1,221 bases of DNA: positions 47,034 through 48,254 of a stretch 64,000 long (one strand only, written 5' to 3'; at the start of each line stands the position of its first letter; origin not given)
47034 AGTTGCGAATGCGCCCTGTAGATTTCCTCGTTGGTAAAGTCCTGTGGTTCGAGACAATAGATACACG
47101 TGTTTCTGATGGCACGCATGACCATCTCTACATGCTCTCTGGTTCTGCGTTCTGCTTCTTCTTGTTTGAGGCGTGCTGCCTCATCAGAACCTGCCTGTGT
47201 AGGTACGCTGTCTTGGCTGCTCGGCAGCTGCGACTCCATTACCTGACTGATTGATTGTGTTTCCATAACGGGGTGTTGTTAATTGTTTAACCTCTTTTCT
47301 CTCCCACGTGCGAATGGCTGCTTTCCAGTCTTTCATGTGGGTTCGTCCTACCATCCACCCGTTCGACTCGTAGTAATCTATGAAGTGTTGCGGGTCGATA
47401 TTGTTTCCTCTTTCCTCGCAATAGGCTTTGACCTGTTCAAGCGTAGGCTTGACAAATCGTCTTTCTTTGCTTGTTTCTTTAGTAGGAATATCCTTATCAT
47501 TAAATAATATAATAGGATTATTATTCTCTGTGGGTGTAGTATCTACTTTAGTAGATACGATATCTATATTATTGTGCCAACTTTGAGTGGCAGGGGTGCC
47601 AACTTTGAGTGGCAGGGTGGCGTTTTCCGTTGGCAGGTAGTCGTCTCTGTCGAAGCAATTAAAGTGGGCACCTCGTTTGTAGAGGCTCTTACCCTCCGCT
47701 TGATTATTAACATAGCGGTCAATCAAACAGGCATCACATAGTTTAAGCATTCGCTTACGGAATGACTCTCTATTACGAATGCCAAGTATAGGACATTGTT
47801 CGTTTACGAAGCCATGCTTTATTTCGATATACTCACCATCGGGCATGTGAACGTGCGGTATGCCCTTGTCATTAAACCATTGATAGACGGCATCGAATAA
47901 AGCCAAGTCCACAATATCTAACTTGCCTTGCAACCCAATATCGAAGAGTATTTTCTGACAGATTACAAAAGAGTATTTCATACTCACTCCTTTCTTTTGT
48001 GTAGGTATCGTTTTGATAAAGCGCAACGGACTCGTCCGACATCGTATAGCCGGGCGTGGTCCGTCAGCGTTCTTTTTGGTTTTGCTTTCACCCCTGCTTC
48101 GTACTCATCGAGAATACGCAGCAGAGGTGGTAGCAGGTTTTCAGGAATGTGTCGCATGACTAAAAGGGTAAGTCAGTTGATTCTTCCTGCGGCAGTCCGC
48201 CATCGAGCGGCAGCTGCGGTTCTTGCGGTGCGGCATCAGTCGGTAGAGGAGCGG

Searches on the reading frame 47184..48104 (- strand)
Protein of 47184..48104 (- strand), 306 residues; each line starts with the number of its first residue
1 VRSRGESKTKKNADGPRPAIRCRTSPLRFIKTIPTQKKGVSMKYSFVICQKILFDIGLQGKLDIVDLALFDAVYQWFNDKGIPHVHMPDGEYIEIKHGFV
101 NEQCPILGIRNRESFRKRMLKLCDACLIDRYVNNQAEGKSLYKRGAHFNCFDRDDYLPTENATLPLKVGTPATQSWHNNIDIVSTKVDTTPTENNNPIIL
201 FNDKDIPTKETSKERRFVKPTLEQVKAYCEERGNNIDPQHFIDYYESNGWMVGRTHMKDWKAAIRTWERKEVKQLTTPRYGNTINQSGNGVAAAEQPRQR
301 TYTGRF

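Call 68: search_protein_families(library=phrogs, proteins=[window:47184-48104:-], max_evalue=0.01)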
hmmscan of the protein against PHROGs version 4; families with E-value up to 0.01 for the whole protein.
window:47184-48104:- (306 aa): 2 families
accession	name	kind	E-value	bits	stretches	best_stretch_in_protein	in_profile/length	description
phrog_15768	-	unknown function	5.7e-29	102.7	1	204-281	116-194/228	-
phrog_28809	-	unknown function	9.2e-10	39.6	1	209-271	116-184/211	-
